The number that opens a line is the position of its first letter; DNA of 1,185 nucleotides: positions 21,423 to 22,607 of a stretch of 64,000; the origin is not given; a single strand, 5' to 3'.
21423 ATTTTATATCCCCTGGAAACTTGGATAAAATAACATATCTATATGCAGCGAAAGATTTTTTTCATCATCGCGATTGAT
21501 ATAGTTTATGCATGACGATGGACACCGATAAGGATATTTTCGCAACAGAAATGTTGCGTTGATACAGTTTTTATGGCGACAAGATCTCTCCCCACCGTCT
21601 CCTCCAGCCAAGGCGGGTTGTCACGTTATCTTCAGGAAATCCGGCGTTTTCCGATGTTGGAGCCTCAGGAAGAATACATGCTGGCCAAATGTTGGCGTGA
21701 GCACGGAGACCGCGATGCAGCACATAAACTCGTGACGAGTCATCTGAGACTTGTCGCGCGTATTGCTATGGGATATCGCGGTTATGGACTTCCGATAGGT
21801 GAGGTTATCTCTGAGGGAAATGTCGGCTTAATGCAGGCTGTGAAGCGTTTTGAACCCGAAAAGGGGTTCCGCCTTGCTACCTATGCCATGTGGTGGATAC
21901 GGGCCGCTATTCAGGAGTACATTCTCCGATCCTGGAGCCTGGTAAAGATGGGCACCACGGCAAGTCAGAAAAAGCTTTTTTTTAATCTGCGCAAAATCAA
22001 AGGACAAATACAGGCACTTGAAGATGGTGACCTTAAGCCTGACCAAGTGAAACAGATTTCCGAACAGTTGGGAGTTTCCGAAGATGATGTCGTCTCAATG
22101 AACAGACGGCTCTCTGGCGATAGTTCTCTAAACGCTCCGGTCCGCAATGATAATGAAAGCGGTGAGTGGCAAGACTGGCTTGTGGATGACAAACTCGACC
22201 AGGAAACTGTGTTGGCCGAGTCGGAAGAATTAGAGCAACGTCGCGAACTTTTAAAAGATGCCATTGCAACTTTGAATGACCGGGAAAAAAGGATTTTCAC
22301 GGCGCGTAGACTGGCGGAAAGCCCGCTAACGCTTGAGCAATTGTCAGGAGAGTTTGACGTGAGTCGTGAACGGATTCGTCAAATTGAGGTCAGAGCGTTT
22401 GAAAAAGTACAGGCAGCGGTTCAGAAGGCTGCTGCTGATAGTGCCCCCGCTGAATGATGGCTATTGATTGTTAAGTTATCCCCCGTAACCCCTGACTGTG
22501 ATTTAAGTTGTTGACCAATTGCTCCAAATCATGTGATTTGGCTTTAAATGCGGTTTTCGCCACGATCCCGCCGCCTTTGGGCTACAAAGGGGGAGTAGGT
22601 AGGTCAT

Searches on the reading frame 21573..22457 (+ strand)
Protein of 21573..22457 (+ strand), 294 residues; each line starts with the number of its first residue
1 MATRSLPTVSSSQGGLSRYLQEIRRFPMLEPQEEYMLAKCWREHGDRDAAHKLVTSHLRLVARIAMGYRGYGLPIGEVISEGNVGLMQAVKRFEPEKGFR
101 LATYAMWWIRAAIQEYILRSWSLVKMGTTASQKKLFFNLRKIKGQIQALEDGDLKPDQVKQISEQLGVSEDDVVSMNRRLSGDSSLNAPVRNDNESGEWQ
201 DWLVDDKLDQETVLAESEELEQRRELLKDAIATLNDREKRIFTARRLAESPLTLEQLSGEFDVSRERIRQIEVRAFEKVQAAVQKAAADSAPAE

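Call 31: search_protein_families(library=pfam, proteins=[window:21573-22457:+], max_evalue=0.00001)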
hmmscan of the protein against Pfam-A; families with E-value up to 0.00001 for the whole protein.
window:21573-22457:+ (294 aa): 3 families
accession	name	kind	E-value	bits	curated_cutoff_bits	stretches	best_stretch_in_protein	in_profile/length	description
PF04542.20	Sigma70_r2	-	1.3e-18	66.9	24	1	53-121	1-69/71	Sigma-70 region 2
PF04545.22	Sigma70_r4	-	1.3e-15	57.1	24.1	1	230-280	1-49/50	Sigma-70, region 4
PF00140.25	Sigma70_r1_2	-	8.4e-08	32.5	22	1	17-44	4-31/34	Sigma-70 factor, region 1.2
